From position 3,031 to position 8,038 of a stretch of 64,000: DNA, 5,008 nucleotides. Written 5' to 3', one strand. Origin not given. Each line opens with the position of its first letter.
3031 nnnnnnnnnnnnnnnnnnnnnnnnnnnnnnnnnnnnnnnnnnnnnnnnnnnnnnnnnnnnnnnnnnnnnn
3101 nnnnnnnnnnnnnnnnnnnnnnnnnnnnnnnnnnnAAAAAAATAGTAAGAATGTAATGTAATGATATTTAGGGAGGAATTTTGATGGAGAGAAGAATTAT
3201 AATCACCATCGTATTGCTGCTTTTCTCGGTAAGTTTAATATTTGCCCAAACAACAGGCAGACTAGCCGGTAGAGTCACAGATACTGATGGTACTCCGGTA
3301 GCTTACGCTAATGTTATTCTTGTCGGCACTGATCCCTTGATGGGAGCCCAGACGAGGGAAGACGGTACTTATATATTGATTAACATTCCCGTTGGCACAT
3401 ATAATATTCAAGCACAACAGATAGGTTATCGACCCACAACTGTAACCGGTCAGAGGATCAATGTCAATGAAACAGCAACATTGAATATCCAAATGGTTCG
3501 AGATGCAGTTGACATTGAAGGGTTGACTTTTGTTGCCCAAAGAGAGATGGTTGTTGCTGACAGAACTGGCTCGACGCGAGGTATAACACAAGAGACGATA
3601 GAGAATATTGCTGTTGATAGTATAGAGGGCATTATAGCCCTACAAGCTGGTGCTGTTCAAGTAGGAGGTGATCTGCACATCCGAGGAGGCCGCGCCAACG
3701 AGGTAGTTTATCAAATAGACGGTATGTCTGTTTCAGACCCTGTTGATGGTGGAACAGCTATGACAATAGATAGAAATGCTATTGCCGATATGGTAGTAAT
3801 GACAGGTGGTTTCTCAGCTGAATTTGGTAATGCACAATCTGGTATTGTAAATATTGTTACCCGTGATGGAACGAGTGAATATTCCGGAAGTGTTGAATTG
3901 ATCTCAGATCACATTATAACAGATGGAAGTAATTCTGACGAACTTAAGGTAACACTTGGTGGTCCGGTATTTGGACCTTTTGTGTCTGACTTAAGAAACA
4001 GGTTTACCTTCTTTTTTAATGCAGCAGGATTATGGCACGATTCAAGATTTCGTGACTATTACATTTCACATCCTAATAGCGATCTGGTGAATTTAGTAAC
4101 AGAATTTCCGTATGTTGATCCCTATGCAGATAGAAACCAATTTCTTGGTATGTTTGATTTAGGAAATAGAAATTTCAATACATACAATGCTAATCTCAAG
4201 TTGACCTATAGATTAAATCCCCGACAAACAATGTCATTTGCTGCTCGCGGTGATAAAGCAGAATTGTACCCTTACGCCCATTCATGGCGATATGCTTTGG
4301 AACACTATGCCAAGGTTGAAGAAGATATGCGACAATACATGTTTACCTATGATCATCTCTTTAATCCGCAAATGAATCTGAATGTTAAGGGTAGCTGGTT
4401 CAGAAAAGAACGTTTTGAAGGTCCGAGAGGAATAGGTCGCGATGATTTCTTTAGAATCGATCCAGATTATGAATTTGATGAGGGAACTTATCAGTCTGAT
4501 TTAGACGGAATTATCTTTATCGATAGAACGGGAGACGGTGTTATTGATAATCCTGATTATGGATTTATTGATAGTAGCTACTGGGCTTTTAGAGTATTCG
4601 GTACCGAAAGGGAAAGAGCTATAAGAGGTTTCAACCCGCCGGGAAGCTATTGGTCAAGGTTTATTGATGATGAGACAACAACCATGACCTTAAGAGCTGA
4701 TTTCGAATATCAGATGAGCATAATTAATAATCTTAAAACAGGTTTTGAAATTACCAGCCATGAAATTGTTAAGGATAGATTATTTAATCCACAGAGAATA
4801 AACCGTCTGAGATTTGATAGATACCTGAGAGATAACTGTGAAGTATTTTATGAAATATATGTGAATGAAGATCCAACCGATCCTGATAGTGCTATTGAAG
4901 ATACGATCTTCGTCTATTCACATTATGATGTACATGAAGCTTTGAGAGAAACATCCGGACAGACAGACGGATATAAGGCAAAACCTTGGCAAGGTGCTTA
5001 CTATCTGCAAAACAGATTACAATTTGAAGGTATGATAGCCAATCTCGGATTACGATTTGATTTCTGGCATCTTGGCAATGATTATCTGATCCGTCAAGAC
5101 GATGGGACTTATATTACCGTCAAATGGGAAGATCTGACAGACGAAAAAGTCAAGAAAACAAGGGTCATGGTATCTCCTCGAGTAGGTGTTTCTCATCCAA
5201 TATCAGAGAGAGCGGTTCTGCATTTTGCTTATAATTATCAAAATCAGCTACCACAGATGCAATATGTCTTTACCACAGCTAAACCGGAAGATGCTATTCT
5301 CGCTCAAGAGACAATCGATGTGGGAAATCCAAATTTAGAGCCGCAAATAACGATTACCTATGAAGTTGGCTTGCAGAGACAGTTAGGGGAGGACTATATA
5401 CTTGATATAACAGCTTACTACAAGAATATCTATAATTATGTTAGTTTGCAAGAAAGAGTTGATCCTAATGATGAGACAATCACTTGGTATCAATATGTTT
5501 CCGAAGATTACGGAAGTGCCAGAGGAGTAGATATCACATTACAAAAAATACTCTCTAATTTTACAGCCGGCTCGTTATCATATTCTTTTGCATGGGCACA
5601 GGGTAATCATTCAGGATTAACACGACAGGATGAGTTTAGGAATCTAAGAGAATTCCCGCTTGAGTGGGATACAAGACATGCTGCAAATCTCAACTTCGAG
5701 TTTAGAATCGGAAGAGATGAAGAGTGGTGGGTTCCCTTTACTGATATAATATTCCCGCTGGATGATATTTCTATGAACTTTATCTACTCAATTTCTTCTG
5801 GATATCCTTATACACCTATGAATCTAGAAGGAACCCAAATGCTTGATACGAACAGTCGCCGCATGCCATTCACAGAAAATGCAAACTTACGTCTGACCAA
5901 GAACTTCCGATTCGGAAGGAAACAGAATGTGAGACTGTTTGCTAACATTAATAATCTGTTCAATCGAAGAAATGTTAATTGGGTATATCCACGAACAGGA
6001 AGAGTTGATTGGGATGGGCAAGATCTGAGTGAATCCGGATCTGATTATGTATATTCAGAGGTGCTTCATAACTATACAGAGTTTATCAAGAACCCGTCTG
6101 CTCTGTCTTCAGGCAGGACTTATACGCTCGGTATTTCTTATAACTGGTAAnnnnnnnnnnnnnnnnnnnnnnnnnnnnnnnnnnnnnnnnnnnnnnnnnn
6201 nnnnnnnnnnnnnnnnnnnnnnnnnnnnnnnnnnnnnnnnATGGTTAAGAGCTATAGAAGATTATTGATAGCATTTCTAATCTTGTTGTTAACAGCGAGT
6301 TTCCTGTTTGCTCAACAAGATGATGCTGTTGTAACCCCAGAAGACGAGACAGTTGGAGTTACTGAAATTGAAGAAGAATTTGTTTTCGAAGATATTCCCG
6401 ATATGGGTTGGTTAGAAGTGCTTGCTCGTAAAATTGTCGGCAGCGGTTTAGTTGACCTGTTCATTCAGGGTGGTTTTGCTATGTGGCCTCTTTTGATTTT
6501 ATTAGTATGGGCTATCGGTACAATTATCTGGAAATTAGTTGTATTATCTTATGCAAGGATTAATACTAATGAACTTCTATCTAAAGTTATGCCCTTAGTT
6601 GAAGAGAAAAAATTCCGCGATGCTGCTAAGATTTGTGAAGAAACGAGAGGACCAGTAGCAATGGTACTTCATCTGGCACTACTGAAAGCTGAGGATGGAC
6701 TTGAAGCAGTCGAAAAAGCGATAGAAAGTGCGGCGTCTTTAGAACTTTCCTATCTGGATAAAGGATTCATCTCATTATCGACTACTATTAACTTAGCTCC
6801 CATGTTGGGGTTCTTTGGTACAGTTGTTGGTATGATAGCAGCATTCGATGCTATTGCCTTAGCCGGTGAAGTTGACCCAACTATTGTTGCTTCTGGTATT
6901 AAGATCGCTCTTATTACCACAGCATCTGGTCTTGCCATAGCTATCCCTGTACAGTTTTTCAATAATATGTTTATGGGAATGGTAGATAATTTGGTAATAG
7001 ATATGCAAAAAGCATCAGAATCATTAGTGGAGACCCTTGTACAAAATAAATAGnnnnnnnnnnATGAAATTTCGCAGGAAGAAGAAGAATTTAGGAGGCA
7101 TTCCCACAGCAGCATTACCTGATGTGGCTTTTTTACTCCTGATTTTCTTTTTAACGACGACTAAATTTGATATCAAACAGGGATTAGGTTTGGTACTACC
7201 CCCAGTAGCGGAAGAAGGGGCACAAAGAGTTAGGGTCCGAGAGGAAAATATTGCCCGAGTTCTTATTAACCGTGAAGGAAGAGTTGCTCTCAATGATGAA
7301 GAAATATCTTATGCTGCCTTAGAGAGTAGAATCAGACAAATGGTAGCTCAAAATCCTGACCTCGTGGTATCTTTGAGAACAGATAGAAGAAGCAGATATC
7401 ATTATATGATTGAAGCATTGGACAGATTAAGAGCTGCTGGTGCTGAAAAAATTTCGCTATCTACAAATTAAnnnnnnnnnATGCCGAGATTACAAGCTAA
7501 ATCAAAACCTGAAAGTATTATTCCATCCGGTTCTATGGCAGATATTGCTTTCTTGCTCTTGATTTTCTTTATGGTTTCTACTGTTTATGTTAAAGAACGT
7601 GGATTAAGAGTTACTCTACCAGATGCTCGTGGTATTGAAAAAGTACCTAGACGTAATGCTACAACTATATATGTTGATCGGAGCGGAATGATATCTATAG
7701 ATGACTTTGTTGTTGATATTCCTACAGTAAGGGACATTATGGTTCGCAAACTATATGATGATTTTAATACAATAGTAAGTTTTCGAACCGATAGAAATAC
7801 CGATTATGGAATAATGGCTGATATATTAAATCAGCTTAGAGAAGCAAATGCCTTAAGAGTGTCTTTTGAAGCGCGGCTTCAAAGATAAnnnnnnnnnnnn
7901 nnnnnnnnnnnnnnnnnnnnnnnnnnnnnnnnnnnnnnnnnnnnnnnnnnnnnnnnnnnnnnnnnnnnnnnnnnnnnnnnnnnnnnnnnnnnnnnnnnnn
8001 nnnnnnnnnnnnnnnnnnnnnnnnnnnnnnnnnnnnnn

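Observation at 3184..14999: Complete Ton motor co-operonic with an orphan giant protein, a PorV-like barrel and a T9SS-CTD cargo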

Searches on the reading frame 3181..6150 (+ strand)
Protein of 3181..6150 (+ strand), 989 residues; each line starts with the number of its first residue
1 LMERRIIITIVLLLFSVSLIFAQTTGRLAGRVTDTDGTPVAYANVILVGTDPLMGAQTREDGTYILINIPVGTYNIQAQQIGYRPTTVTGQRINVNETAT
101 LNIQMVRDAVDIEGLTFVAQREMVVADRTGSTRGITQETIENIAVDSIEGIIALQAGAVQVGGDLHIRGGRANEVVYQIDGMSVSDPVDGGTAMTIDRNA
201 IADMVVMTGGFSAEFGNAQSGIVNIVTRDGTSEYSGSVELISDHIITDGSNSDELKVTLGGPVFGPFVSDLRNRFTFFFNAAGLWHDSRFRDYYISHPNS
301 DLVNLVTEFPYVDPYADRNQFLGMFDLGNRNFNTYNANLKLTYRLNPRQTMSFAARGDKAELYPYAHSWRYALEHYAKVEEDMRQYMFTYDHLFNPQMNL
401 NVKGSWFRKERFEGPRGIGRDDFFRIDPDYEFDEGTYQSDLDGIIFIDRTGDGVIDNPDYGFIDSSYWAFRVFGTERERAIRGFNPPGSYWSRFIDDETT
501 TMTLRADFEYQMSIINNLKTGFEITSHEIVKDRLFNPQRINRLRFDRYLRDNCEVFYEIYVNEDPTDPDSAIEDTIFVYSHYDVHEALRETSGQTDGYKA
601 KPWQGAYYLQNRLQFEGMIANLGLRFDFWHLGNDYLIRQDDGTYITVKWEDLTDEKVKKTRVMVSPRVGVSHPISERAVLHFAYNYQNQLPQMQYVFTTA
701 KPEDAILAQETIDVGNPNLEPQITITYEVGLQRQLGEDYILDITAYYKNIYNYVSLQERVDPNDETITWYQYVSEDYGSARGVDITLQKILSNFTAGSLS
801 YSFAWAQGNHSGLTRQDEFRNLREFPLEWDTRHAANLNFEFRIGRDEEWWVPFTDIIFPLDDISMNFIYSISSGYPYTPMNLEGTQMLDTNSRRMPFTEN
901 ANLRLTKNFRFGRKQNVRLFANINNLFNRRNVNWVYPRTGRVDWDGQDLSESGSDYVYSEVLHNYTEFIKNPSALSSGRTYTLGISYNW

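Call 3: search_protein_families(library=pfam, proteins=[window:3181-6150:+], max_evalue=0.01)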
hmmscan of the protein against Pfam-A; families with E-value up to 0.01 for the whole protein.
window:3181-6150:+ (989 aa): 4 families
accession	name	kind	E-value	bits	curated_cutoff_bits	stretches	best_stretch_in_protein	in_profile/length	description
PF13620.12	CarboxypepD_reg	-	2.9e-17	63.2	32.3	1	28-105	2-81/82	Carboxypeptidase regulatory-like domain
PF13715.12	CarbopepD_reg_2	-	1.2e-10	41.7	32.2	1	29-113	2-84/88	CarboxypepD_reg-like domain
PF07715.20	Plug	-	0.0001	23.2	23.9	1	127-221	4-105/107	TonB-dependent Receptor Plug Domain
PF09430.16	EMC7_beta-sandw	-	0.0058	17.3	26.6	0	44-100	11-64/122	ER membrane protein complex subunit 7, beta-sandwich domain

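Call 4: search_protein_families(library=ncbifam, proteins=[window:3181-6150:+], max_evalue=0.01)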
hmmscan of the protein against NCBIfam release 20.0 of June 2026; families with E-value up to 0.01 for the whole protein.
window:3181-6150:+ (989 aa): 9 families
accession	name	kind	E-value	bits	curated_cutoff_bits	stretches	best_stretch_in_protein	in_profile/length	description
TIGR01782.1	TonB-Xanth-Caul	subfamily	2e-07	29.7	310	1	433-789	347-724/868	TonB-dependent receptor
NF049946.1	TonB_dep_CU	exception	4.5e-07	28.6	700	2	717-846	489-608/683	TonB-dependent receptor, CU motif-type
TIGR01783.1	TonB-siderophor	subfamily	7.6e-07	28.1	223.5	1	591-809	353-531/649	TonB-dependent siderophore receptor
TIGR04056.1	OMP_RagA_SusC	subfamily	3e-06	25.9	368.25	1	28-233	3-209/981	SusC/RagA family TonB-linked outer membrane protein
NF041535.1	TonB_rec_PqqU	equivalog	3.7e-06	25.5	1200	1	178-232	80-134/676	TonB-dependent receptor PqqU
NF010010.0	PRK13483.1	equivalog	9.4e-06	23.9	927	0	715-812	451-557/660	ligand-gated channel protein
NF049944.1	TonB_dep_PUIUD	equivalog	0.0001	20.8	850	1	657-814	434-582/686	TonB-dependent receptor, PUIUD motif-type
NF052345.1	S_layer_anammox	exception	0.00019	18.9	1400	1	22-110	1309-1396/1596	Kustd1514 family S-layer glycoprotein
NF010048.1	PRK13524.1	subfamily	0.0088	14.5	493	0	199-243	146-191/744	FepA family TonB-dependent siderophore receptor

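Call 100: search_solved_structures(query=A7, max_evalue=0.001)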
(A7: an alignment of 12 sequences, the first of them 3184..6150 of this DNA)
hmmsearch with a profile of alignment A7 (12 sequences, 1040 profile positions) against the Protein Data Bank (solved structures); distinct sequences matched with E-value up to 0.001: 19.
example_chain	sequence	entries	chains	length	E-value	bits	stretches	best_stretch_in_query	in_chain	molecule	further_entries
9gbc_A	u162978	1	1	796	2.6e-17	65.3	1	6-251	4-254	TonB-linked outer membrane receptor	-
8the_A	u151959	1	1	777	7.5e-16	60.5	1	667-859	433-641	Heme/hemoglobin uptake outer membrane receptor PhuR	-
6q5e_A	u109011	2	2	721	3.1e-12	48.5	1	109-276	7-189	Ferric enterobactin receptor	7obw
5m9b_A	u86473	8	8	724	3.5e-12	48.4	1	109-276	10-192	Ferric enterobactin receptor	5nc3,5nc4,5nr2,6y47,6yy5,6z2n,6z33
6r1f_A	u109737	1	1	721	3.8e-12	48.2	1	109-276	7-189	Ferric enterobactin receptor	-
6i2j_A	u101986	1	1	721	4.1e-12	48.1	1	109-276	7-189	Ferric enterobactin receptor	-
5out_A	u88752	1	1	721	5.1e-12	47.8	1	109-276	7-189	Ferric enterobactin receptor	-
5mzs_A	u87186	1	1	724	6.3e-12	47.5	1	109-276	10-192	Ferric enterobactin receptor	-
5fp2_A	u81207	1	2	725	6.9e-11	44.1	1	129-276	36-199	FERRIC ENTEROBACTIN RECEPTOR PIRA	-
9c4o_A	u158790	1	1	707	1.2e-08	36.6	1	176-234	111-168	Pyrroloquinoline quinone transporter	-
6v81_A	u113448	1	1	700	1.2e-08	36.6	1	176-234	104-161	Probable TonB-dependent receptor YncD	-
5aq0_A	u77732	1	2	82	3.4e-07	31.9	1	30-107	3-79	CARBOXYPEPTIDASE D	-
9j6z_A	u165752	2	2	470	2.3e-06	29.1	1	30-113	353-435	Carboxypeptidase D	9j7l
4wi0_B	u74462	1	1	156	4.1e-06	28.3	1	38-99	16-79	Cellulosomal scaffoldin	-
4u3s_B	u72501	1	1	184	5.6e-06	27.8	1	35-99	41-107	Cellulosomal scaffoldin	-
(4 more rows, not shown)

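Call 101: search_solved_structures(query=A7, max_evalue=1e-16, show_alignments=1)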
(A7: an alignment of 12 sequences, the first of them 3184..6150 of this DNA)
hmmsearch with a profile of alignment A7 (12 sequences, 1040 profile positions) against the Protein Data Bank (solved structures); distinct sequences matched with E-value up to 1e-16: 1.
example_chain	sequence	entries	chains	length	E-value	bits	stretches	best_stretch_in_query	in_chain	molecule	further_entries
9gbc_A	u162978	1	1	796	2.6e-17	65.3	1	6-251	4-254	TonB-linked outer membrane receptor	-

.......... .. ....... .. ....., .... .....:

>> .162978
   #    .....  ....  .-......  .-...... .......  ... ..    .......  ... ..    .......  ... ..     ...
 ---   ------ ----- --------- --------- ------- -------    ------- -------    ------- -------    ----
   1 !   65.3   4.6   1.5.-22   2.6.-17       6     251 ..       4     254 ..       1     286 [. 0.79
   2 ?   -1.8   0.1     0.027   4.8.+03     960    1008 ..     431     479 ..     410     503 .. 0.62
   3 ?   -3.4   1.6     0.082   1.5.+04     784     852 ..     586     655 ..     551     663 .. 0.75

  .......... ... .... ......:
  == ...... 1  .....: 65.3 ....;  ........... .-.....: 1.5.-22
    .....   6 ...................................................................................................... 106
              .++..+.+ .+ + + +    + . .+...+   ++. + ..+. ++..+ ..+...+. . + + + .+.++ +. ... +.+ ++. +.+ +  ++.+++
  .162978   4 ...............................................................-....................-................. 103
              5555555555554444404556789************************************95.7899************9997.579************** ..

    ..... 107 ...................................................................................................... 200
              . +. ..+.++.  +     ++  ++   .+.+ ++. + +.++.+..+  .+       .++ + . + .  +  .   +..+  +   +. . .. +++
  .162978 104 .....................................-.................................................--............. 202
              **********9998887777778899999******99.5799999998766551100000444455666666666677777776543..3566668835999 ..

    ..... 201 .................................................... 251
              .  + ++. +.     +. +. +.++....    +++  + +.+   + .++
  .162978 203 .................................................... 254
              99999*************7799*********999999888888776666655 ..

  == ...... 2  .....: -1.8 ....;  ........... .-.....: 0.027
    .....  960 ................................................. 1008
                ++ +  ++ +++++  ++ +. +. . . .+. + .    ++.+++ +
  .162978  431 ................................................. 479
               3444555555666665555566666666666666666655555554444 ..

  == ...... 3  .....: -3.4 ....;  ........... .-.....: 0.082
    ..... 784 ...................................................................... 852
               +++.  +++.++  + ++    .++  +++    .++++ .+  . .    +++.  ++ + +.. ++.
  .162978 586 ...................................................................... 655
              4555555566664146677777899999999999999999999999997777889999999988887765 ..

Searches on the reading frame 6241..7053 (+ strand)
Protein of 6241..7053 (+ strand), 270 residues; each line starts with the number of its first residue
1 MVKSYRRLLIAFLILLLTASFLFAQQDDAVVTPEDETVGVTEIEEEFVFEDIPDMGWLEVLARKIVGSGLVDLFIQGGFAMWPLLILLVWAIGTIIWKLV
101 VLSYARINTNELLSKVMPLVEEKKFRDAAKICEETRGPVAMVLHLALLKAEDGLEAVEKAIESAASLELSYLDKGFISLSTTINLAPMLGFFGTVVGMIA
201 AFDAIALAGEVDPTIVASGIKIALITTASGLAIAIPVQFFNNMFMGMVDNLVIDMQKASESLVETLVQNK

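Call 3: search_protein_families(library=pfam, proteins=[window:6241-7053:+], max_evalue=0.01)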
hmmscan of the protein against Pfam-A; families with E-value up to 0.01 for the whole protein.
window:6241-7053:+ (270 aa): 1 family
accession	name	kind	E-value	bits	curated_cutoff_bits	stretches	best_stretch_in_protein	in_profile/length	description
PF01618.21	MotA_ExbB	-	7.3e-27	94.1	22.9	1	148-256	18-126/127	MotA/TolQ/ExbB proton channel family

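Call 4: search_protein_families(library=ncbifam, proteins=[window:6241-7053:+], max_evalue=0.01)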
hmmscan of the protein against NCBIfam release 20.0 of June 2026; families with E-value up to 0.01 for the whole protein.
window:6241-7053:+ (270 aa): 8 families
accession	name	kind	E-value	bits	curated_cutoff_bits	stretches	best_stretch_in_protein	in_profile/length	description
TIGR02796.1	tolQ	equivalog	1.5e-18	67.4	221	1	97-266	33-214/216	protein TolQ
TIGR02797.1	exbB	equivalog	3.8e-12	46.5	206.2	1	88-259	26-202/211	tonB-system energizer ExbB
TIGR02805.1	exbB2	equivalog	4.3e-10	39.9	135.35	1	173-249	52-128/138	TonB-system energizer ExbB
NF008066.0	PRK10801.1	equivalog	7.1e-10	38.8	403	1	153-262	104-213/230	Tol-Pal system protein TolQ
NF007722.0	PRK10414.1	equivalog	7.6e-10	38.7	402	1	173-249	127-203/244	tol-pal system-associated acyl-CoA thioesterase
NF006527.0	PRK08990.1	equivalog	0.00072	18.9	341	1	154-252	118-205/254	flagellar motor protein PomA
NF006583.0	PRK09109.1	equivalog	0.0047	16.1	237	1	185-235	152-197/246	flagellar motor protein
NF005237.0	PRK06743.1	equivalog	0.0083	15.5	373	0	166-249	153-233/277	flagellar motor protein MotP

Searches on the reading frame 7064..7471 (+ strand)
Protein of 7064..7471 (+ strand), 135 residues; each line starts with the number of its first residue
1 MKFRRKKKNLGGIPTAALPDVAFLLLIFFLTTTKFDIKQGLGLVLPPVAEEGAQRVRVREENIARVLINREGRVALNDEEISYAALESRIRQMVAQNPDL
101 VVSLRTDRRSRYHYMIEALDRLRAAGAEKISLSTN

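Call 3: search_protein_families(library=pfam, proteins=[window:7064-7471:+], max_evalue=0.01)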
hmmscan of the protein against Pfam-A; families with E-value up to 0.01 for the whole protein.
window:7064-7471:+ (135 aa): 1 family
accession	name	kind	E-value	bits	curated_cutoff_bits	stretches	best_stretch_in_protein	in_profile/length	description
PF02472.21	ExbD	-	2.1e-24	86.5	25.4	1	7-134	2-125/128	Biopolymer transport protein ExbD/TolR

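Call 4: search_protein_families(library=ncbifam, proteins=[window:7064-7471:+], max_evalue=0.01)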
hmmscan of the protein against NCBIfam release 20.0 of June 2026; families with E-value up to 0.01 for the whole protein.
window:7064-7471:+ (135 aa): 5 families
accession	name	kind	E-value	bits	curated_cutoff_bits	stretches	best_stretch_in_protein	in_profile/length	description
TIGR02801.1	tolR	equivalog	1.8e-11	44.8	127.3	1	20-135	12-129/129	protein TolR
TIGR02804.1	ExbD_2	equivalog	1.1e-06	29.1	123.45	1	20-132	11-117/121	TonB system transport protein ExbD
TIGR02803.1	ExbD_1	equivalog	1.7e-05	24.9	152.95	1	19-132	10-118/122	TonB system transport protein ExbD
NF008429.0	PRK11267.1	equivalog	0.00056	20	216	1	18-132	23-132/141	TonB system transport protein ExbD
NF008248.0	PRK11024.1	equivalog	0.0019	18.3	162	1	5-134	7-139/142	colicin uptake protein TolR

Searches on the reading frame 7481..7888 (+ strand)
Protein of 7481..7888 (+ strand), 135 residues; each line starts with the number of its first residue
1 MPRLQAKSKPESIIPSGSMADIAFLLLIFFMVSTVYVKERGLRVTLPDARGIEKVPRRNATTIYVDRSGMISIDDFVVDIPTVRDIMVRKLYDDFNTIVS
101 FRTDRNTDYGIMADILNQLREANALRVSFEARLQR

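Call 3: search_protein_families(library=pfam, proteins=[window:7481-7888:+], max_evalue=0.01)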
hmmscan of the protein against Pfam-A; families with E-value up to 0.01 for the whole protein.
window:7481-7888:+ (135 aa): 1 family
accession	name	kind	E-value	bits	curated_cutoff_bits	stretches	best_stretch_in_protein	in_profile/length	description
PF02472.21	ExbD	-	8.3e-20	71.6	25.4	1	14-131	8-125/128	Biopolymer transport protein ExbD/TolR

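Call 4: search_protein_families(library=ncbifam, proteins=[window:7481-7888:+], max_evalue=0.01)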
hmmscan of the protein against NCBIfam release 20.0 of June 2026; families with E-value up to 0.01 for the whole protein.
window:7481-7888:+ (135 aa): 4 families
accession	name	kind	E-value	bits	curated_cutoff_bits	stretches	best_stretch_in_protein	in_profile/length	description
TIGR02801.1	tolR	equivalog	4.8e-09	36.9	127.3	1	19-129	10-126/129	protein TolR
NF008429.0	PRK11267.1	equivalog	4.5e-07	30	216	1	19-128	23-131/141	TonB system transport protein ExbD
TIGR02803.1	ExbD_1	equivalog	1.2e-06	28.7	152.95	1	19-128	9-117/122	TonB system transport protein ExbD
TIGR02804.1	ExbD_2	equivalog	0.0014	19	123.45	1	20-121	10-109/121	TonB system transport protein ExbD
